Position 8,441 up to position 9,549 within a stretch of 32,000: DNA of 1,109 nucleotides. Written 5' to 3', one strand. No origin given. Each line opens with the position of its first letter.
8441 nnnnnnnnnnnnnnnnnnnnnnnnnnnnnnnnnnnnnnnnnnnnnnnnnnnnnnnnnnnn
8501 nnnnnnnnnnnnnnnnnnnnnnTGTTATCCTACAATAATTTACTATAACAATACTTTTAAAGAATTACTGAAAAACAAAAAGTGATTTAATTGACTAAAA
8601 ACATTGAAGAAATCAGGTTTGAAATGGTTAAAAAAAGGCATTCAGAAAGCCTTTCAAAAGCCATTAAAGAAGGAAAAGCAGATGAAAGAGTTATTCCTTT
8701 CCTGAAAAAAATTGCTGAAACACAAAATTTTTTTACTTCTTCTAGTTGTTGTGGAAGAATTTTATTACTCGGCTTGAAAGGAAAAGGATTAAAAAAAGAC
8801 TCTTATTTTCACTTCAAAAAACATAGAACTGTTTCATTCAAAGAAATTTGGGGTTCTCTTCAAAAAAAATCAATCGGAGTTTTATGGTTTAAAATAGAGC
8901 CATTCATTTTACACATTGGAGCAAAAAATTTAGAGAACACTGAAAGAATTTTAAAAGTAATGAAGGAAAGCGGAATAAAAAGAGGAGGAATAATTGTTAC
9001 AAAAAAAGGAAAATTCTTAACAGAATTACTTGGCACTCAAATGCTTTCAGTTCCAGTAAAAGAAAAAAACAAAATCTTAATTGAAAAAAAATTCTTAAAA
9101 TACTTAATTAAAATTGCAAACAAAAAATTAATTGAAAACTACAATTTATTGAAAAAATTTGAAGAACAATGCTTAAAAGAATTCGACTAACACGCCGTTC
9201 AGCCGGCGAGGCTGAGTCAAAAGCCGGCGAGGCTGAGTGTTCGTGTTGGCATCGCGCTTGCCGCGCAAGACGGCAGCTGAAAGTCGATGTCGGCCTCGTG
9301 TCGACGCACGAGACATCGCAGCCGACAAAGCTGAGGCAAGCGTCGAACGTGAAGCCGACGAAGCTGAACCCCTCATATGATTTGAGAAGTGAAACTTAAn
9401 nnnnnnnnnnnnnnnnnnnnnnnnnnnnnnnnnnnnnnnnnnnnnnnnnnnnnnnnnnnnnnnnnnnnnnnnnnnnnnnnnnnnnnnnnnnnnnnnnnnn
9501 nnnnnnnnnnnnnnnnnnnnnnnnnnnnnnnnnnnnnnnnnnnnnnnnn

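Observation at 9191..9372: A 180-bp, 63% GC island dense in repeats and hairpins fills the taw3-thpR gap in a ~30% GC genome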

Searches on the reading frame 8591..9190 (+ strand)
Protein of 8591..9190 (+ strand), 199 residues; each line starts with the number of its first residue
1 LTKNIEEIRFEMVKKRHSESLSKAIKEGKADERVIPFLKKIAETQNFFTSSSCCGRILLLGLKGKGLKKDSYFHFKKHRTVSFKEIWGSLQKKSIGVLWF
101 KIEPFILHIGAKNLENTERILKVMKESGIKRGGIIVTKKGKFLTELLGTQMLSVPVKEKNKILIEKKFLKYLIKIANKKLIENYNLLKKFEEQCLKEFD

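Call 13: find_encoding_contigs(protein=window:8591-9190:+, flank=3000, max_places=10)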
Protein window:8591-9190:+ (199 aa): no gene with exactly this product is on record in the collection.

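Call 14: search_protein_families(library=pfam, proteins=[window:8591-9190:+], max_evalue=0.1)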
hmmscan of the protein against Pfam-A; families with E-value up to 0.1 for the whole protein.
window:8591-9190:+ (199 aa): 1 family
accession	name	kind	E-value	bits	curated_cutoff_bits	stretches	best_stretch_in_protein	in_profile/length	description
PF02676.19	TYW3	-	9.1e-36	123.6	27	1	19-193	8-208/211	Methyltransferase TYW3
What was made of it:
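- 8591..9190 (+): taw3 (TYW3 methyltransferase). Its C-terminus is native and collinear with relatives. Pfam PF02676, E 9e-36 (call 14).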

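Call 20: find_homologous_proteins(query=window:8591-9190:+)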
Query window:8591-9190:+ (199 aa): 109 proteins with E <= 0.001 among 336 candidates.
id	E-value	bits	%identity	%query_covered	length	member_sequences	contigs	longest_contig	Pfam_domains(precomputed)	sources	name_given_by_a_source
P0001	9.1e-114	396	100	94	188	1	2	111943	PF02676.20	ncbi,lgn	-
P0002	6.3e-66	240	55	98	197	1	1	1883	PF02676.20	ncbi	-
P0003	2.2e-64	235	60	92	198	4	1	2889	PF02676.20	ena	-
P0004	5.5e-64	233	58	98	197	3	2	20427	PF02676.20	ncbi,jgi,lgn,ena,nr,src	ncbi:MAG TPA: hypothetical protein VJK05_06070 [archaeon]|nr:hypothetical protein [archaeon]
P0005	1.2e-62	229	57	95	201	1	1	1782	PF02676.20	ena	-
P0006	3.4e-61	224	58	95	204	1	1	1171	PF02676.20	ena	-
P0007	6.8e-61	223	56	92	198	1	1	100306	PF02676.20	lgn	-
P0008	7.3e-61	223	58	95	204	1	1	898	PF02676.20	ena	-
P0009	3.2e-60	221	58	97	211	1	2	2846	PF02676.20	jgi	jgi:tRNA wybutosine-synthesizing protein 3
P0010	1.8e-59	219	54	96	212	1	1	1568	PF02676.20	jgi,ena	-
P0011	8.2e-59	216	56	95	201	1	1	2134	PF02676.20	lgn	-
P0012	8.2e-59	216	56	95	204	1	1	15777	PF02676.20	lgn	-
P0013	9.6e-59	216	57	95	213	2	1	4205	PF02676.20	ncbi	-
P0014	1.1e-58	216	52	93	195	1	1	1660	PF02676.20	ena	-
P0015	1.1e-58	216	53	93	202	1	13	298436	PF02676.20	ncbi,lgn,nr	ncbi:MAG: hypothetical protein HYW05_01995 [Candidatus Diapherotrites archaeon]|nr:hypothetical prot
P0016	2.3e-58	215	52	98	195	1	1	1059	PF02676.20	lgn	-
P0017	3.8e-58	214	52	96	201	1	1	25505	PF02676.20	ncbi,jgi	-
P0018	7.3e-58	213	49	98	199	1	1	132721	PF02676.20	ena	-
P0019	3.2e-57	211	53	98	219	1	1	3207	PF02676.20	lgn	-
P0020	3.3e-57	211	56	94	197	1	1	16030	PF02676.20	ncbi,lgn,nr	ncbi:MAG: hypothetical protein PHH08_00980 [Candidatus ainarchaeum sp.]|nr:hypothetical protein [Can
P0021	5.3e-57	210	53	95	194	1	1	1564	PF02676.20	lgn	-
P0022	6.1e-57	210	55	94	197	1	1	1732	PF02676.20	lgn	-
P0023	1.0e-56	210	52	97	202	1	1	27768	PF02676.20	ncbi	-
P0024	1.1e-56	209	56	85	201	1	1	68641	PF02676.20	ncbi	-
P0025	1.2e-56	209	52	98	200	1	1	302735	PF02676.20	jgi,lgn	jgi:tRNA wybutosine-synthesizing protein 3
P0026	1.2e-56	209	52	93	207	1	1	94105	PF02676.20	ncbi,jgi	-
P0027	1.2e-56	209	54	96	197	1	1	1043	PF02676.20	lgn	-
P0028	1.8e-56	209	55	92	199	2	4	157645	PF02676.20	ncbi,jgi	-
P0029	2.2e-56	208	54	96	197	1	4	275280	PF02676.20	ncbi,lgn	-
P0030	2.8e-56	208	59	85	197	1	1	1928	PF02676.20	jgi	-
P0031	3.1e-56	208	52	95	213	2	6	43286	PF02676.20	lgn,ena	-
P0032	3.6e-56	208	50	97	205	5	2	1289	PF02676.20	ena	-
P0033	4.3e-56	208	51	95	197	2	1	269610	PF02676.20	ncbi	ncbi:MAG: hypothetical protein V1676_01470 [Candidatus Diapherotrites archaeon]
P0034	4.5e-56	207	53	94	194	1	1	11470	PF02676.20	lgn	-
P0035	5.6e-56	207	55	95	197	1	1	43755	PF02676.20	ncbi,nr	ncbi:MAG: hypothetical protein PHD95_01200 [Candidatus ainarchaeum sp.]|nr:hypothetical protein [Can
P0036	6.3e-56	207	51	96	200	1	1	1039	PF02676.20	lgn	-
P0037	9.1e-56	206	55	90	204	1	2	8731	PF02676.20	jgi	-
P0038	9.3e-56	206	53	95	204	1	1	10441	PF02676.20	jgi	-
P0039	2.1e-55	205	57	92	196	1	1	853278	PF02676.20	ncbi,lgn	-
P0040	3.0e-55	205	53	95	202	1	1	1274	PF02676.20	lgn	-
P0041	3.3e-55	205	50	97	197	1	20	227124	PF02676.20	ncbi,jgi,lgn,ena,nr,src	ncbi:MAG TPA: hypothetical protein VI977_04190 [archaeon]|nr:hypothetical protein [archaeon]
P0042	3.3e-55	205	52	90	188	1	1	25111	PF02676.20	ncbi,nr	ncbi:MAG: hypothetical protein Q7S21_01005 [archaeon]|nr:hypothetical protein [archaeon]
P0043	3.7e-55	204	52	97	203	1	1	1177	PF02676.20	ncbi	-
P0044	6.8e-55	204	53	93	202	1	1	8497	PF02676.20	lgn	-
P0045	9.0e-55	203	50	93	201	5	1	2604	PF02676.20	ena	-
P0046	9.1e-55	203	55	85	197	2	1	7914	PF02676.20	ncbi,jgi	jgi:tRNA wybutosine-synthesizing protein 3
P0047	9.4e-55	203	49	95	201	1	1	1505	PF02676.20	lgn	-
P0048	1.4e-54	203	53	97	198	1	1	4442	PF02676.20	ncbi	-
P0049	1.6e-54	202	53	93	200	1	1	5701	PF02676.20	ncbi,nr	ncbi:MAG: hypothetical protein JW772_04965 [Candidatus Diapherotrites archaeon]|nr:hypothetical prot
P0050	1.7e-54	202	53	98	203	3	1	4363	PF02676.20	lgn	-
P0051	2.5e-54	202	51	95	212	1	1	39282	PF02676.20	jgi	-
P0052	2.9e-54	202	51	93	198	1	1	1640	PF02676.20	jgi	jgi:tRNA wybutosine-synthesizing protein 3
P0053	4.1e-54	201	51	93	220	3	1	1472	PF02676.20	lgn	-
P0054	2.2e-53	199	49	93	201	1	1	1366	PF02676.20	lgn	-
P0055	2.2e-53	199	50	97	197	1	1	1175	PF02676.20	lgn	-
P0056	3.2e-53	198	53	94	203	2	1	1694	PF02676.20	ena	-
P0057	3.8e-53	198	50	93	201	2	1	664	PF02676.20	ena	-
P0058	4.4e-53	198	48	97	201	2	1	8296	PF02676.20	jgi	-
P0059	5.8e-53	197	54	95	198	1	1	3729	PF02676.20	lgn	-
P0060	8.5e-53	197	47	96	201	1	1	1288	PF02676.20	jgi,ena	-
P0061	1.3e-52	196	53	96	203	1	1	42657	PF02676.20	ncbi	ncbi:MAG: hypothetical protein V1672_02055 [Candidatus Diapherotrites archaeon]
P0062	1.4e-52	196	50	98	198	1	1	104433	PF02676.20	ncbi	-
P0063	1.7e-52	196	51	93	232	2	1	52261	PF02676.20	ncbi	-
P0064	1.9e-52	196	49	92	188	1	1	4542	PF02676.20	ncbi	-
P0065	4.4e-52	194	51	96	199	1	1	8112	PF02676.20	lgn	-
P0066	8.7e-52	193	51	92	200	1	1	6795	PF02676.20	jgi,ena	-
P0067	1.2e-51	193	51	92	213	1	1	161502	PF02676.20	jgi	jgi:tRNA wybutosine-synthesizing protein 3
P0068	2.1e-51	192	51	97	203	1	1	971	PF02676.20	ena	-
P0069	2.2e-51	192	51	93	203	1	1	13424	PF02676.20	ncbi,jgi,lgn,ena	ncbi:MAG: hypothetical protein WC602_06695 [archaeon]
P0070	2.5e-51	192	55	92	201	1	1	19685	PF02676.20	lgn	-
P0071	3.9e-51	191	53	90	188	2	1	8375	PF02676.20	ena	-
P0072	4.9e-51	191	49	98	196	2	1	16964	PF02676.20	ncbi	-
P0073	1.0e-50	190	50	92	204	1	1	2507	PF02676.20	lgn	-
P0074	2.0e-50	189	49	97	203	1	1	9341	PF02676.20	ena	-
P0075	2.2e-50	189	48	96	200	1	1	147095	PF02676.20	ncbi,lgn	-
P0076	2.3e-50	189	48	99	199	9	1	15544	PF02676.20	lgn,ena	-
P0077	2.9e-50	188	51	95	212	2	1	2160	PF02676.20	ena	-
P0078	3.1e-50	188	51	92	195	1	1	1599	PF02676.20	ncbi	-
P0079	3.9e-50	188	47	99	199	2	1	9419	PF02676.20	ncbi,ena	-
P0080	1.7e-49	186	48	99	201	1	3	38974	PF02676.20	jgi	jgi:tRNA wybutosine-synthesizing protein 3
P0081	1.8e-49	186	49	98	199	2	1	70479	PF02676.20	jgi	-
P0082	2.0e-49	186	46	97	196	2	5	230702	PF02676.20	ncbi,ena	-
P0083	6.0e-49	184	49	95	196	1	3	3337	PF02676.20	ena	-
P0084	7.5e-49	184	48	95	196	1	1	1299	PF02676.20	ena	-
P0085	1.7e-48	183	49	91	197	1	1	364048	PF02676.20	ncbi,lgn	-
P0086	1.8e-48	183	46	94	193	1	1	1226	PF02676.20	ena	-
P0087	2.0e-48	183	52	91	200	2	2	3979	PF02676.20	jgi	-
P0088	5.6e-48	181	49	94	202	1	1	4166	PF02676.20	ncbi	-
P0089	8.9e-48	180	47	94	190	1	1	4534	PF02676.20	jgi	jgi:tRNA wybutosine-synthesizing protein 3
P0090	3.8e-47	178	51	97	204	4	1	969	PF02676.20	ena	-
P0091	7.7e-47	177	45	98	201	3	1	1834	PF02676.20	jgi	jgi:tRNA wybutosine-synthesizing protein 3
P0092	2.6e-46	176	47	94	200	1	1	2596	PF02676.20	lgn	-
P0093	2.7e-46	176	47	96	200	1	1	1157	PF02676.20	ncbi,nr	ncbi:MAG: tRNA wybutosine-synthesizing 3 family protein [Candidatus Diapherotrites archaeon]|nr:tRNA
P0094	3.8e-46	175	51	95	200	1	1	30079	PF02676.20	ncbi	ncbi:MAG: hypothetical protein QXK06_02405 [Candidatus Diapherotrites archaeon]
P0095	2.2e-45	173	45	93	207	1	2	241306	PF02676.20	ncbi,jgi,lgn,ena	-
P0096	2.3e-45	173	47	94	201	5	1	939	PF02676.20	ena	-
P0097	3.9e-45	172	45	97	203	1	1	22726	PF02676.20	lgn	-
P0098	5.3e-45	171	47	95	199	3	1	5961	PF02676.20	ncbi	ncbi:MAG: hypothetical protein V1493_01505 [Candidatus Diapherotrites archaeon]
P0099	3.7e-44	169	46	98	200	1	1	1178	PF02676.20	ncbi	-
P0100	9.8e-44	167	47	93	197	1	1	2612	PF02676.20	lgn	-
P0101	3.8e-43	165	46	97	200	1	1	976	PF02676.20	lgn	-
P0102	1.9e-42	163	43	95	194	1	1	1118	PF02676.20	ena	-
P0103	3.1e-42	162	49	97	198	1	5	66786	PF02676.20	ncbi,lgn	-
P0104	5.3e-41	158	43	99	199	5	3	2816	PF02676.20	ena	-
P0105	6.5e-40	155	57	68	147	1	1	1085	PF02676.20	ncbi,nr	ncbi:MAG: hypothetical protein Q7K42_01510, partial [Candidatus Diapherotrites archaeon]|nr:hypothet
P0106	5.9e-39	152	52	70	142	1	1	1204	PF02676.20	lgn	-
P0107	1.4e-38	150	44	94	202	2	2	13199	PF02676.20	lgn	-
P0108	4.1e-37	146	42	90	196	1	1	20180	PF02676.20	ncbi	ncbi:MAG: hypothetical protein ABIA76_03265 [Candidatus Diapherotrites archaeon]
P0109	3.8e-34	136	41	94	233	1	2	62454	PF02676.20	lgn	-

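Call 21: find_encoding_contigs(protein=P0001, flank=3000, max_places=10)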
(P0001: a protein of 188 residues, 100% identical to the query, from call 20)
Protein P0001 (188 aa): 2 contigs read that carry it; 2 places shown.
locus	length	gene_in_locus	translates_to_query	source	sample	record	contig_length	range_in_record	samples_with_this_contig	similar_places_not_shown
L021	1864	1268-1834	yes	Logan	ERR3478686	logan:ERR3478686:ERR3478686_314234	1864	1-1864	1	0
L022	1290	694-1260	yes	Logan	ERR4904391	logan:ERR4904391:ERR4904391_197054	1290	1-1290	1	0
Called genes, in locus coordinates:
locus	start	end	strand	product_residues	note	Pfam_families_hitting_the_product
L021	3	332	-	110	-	?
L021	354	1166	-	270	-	-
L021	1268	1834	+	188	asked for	PF02676:TYW3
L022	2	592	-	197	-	?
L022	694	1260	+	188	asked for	PF02676:TYW3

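Call 24: list_cluster_members(proteins=[P0001])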
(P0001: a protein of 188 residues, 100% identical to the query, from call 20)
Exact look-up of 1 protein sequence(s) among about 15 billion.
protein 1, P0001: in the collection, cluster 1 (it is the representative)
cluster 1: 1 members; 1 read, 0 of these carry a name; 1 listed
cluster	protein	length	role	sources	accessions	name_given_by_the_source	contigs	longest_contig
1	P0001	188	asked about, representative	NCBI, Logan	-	-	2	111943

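Call 41: find_related_loci(query=A1, collection=metagenome_contigs, flank=10000)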
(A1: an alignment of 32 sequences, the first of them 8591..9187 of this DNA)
Query A1 (199 aa) in metagenome_contigs; peptide patterns used: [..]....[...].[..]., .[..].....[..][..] (x = any residue, [..] = any of these).
588 stretches matched a pattern; 131 encode a relative of the query (tblastn E <= 1e-3); the best 80 are kept; 80 distinct loci.
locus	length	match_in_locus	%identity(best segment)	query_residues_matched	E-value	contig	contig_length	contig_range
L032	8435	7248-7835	59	4-199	3e-71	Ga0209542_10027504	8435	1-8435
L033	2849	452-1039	58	4-199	2e-70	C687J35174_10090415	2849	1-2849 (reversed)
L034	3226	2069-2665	53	1-199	5e-67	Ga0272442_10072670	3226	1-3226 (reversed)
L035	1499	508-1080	54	1-191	2e-67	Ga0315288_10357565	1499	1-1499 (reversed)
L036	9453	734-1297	51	9-196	2e-63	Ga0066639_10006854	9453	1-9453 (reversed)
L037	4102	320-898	50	6-198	1e-62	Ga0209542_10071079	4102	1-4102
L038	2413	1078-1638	52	8-194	7e-63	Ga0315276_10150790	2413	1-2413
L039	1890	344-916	51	9-199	1e-63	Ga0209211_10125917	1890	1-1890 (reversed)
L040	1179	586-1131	50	9-191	6e-65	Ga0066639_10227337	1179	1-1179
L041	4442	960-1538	53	6-198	8e-61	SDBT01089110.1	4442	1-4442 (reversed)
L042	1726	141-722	52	5-198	5e-63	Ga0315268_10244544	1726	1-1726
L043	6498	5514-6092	54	4-196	8e-61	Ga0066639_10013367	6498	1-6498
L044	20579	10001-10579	50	4-196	3e-60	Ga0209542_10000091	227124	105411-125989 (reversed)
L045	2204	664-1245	48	6-199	9e-60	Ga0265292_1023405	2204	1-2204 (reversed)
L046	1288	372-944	47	4-194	1e-61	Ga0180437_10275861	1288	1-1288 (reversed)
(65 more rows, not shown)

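Call 73: find_encoding_contigs(protein=P0003, flank=1500, max_places=3)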
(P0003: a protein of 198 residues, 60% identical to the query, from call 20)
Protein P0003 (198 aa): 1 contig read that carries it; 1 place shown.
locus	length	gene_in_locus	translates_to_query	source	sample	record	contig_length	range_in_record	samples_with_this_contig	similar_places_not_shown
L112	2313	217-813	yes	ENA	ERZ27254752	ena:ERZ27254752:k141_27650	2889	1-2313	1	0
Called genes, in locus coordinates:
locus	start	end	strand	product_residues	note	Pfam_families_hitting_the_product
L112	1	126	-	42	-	?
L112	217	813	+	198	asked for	PF02676:TYW3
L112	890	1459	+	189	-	PF10469:AKAP7_NLS, PF02834:LigT_PEase, PF13563:2_5_RNA_ligase2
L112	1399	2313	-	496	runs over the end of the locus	?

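Call 74: find_encoding_contigs(protein=P0004, flank=1500, max_places=3)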
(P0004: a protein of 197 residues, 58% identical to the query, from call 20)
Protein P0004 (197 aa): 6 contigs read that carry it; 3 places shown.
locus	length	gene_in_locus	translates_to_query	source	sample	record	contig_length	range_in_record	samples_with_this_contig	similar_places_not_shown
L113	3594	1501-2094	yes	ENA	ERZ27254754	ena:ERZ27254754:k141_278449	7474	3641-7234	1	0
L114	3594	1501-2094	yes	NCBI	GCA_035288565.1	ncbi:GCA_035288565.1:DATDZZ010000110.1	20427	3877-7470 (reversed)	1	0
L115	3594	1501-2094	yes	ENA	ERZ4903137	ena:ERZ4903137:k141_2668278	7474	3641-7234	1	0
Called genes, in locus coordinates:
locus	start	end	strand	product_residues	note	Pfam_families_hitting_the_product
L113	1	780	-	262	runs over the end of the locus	-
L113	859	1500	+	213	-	PF00702:Hydrolase, PF13419:HAD_2, PF13242:Hydrolase_like (weak)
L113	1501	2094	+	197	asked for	PF02676:TYW3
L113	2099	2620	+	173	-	PF10469:AKAP7_NLS (weak), PF02834:LigT_PEase, PF13563:2_5_RNA_ligase2, PF02834:LigT_PEase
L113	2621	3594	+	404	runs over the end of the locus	?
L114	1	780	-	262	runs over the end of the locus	-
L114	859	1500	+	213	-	PF00702:Hydrolase, PF13419:HAD_2, PF13242:Hydrolase_like (weak)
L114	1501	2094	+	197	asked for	PF02676:TYW3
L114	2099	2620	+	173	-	PF10469:AKAP7_NLS (weak), PF02834:LigT_PEase, PF13563:2_5_RNA_ligase2, PF02834:LigT_PEase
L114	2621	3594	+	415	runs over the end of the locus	PF00890:FAD_binding_2, PF01266:DAO (weak), PF03486:HI0933_like, PF07992:Pyr_redox_2 (weak), PF13738:Pyr_redox_3 (faint)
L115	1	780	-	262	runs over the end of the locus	-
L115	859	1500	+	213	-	PF00702:Hydrolase, PF13419:HAD_2, PF13242:Hydrolase_like (weak)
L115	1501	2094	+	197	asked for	PF02676:TYW3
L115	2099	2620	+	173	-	PF10469:AKAP7_NLS (weak), PF02834:LigT_PEase, PF13563:2_5_RNA_ligase2, PF02834:LigT_PEase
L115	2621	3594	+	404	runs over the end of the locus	?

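Call 75: find_encoding_contigs(protein=P0002, flank=1500, max_places=3)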
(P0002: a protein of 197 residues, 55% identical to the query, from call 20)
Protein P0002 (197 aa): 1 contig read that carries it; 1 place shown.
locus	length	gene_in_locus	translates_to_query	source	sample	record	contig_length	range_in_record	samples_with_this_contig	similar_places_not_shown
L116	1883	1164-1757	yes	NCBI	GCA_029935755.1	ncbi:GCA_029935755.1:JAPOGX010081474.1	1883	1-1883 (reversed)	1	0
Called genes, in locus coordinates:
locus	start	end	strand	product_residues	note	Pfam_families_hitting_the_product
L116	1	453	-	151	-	?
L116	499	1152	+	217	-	PF00149:Metallophos, PF12850:Metallophos_2, PF14582:Metallophos_3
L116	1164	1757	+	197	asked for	PF02676:TYW3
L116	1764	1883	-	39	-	?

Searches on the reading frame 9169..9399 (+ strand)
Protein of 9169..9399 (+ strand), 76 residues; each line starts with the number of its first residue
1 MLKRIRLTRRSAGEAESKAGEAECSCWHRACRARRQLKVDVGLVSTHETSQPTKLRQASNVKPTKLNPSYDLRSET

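Call 14: search_protein_families(library=pfam, proteins=[window:9169-9399:+], max_evalue=0.1)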
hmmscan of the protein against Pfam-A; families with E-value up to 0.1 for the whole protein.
window:9169-9399:+ (76 aa): 0 families

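Call 64: search_protein_representatives(protein=window:9169-9396:+)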
Query: 76 residues. Proteins with E-value up to 0.001 (for the whole library): 3; up to 1e-10: 0; up to 1e-30: 0. The best 3 are listed.
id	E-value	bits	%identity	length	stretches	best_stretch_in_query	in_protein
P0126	7.8e-10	54.9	37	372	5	3-36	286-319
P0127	5.9e-06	42.6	35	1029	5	9-43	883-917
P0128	1.8e-04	37.9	33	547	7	13-39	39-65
